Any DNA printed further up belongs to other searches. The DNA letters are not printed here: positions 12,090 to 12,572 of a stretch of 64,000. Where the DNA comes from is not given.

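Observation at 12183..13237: Two-gene insert between relA and hisS: hyper-acidic 60-aa protein translationally coupled to a single-HKD PLD nuclease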

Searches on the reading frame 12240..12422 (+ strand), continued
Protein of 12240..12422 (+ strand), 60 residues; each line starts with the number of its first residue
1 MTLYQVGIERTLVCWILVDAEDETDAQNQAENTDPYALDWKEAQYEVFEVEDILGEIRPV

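Call 91: find_homologous_proteins(query=A5, max_evalue=0.001)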
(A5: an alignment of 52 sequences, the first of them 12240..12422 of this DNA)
Query A5 (52 sequences) (60 aa, profile of the alignment): 19 proteins with E <= 0.001 among 687 candidates.
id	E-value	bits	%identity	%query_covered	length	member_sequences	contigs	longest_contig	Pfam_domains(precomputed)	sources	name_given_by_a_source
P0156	3.8e-16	77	79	95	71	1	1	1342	-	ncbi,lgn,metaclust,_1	metaclust:\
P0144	4.2e-16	76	100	100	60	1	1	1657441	-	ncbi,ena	-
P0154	7.9e-15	72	79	95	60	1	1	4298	-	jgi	-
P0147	1.0e-14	72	86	95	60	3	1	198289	-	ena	-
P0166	9.2e-12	62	26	97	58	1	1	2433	-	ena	-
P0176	1.5e-11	62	40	50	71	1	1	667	-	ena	-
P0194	2.5e-11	61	27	50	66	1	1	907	-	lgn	-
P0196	4.2e-10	57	-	-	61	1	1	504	-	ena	-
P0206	9.1e-10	56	-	-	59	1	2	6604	-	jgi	-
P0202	1.9e-9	55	-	-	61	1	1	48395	-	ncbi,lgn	-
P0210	3.3e-8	51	34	53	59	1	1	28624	-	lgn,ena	-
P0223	3.5e-7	48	-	-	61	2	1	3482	-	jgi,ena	jgi:hypothetical protein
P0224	7.7e-7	47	26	87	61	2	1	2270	-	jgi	-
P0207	1.8e-6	45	32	57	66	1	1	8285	-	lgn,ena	-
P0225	1.5e-5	43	-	-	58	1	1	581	-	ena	-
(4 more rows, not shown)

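Call 92: search_protein_families(library=pfam, proteins=[P0166, P0168, P0169, P0170, P0171, P0172, P0173, P0174, P0175, P0177], max_evalue=0.01)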
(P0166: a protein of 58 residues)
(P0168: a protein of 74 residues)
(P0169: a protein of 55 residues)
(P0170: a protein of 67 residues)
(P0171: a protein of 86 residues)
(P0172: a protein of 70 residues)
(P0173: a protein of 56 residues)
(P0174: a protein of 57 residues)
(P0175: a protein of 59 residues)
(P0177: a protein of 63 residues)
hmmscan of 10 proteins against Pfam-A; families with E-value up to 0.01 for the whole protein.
P0166 (58 aa): 1 family
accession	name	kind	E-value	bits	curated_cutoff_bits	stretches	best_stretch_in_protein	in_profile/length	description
PF14207.11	DpnD-PcfM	-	0.0076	16.7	25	0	4-32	1-29/46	DpnD/PcfM-like protein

P0168 (74 aa): 0 families

P0169 (55 aa): 1 family
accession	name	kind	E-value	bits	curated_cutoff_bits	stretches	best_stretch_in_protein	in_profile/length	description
PF07129.17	DUF1381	-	0.004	17.2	27.2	1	16-27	29-40/44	Protein of unknown function (DUF1381)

P0170 (67 aa): 0 families

P0171 (86 aa): 1 family
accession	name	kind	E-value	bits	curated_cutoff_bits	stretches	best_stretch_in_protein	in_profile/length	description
PF14119.11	DUF4288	-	0.0015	19.2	27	1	16-52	22-58/84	Domain of unknown function (DUF4288)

P0172 (70 aa): 0 families

P0173 (56 aa): 0 families

P0174 (57 aa): 0 families

P0175 (59 aa): 1 family
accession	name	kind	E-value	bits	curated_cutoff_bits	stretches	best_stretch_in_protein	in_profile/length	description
PF14207.11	DpnD-PcfM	-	0.00011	22.5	25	1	4-29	1-26/46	DpnD/PcfM-like protein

P0177 (63 aa): 0 families

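Call 93: search_protein_families(library=pfam, proteins=[P0179, P0188, P0191, P0196, P0198, P0204, P0211, P0213, P0215, P0217], max_evalue=0.01)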
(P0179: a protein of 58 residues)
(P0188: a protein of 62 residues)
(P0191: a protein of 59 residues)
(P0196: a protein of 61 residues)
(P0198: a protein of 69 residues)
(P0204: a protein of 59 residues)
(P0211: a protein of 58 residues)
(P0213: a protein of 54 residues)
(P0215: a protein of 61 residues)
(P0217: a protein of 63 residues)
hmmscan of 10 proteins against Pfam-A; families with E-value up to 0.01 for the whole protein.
P0179 (58 aa): 0 families

P0188 (62 aa): 1 family
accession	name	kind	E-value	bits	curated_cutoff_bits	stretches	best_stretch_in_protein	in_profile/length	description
PF14207.11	DpnD-PcfM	-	0.00012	22.4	25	1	4-34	1-31/46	DpnD/PcfM-like protein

P0191 (59 aa): 0 families

P0196 (61 aa): 1 family
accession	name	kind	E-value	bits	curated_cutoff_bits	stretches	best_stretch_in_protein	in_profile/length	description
PF07129.17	DUF1381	-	0.0025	17.9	27.2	1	16-29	29-42/44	Protein of unknown function (DUF1381)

P0198 (69 aa): 0 families

P0204 (59 aa): 0 families

P0211 (58 aa): 1 family
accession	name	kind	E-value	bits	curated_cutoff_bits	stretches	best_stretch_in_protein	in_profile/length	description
PF14207.11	DpnD-PcfM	-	0.0054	17.1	25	1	4-30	1-27/46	DpnD/PcfM-like protein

P0213 (54 aa): 0 families

P0215 (61 aa): 1 family
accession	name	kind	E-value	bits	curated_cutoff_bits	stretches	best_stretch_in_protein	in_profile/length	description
PF14207.11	DpnD-PcfM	-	0.00046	20.6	25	1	16-45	1-30/46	DpnD/PcfM-like protein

P0217 (63 aa): 1 family
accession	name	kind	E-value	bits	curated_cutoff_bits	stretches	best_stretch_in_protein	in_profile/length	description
PF14207.11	DpnD-PcfM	-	0.0022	18.4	25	1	4-32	1-29/46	DpnD/PcfM-like protein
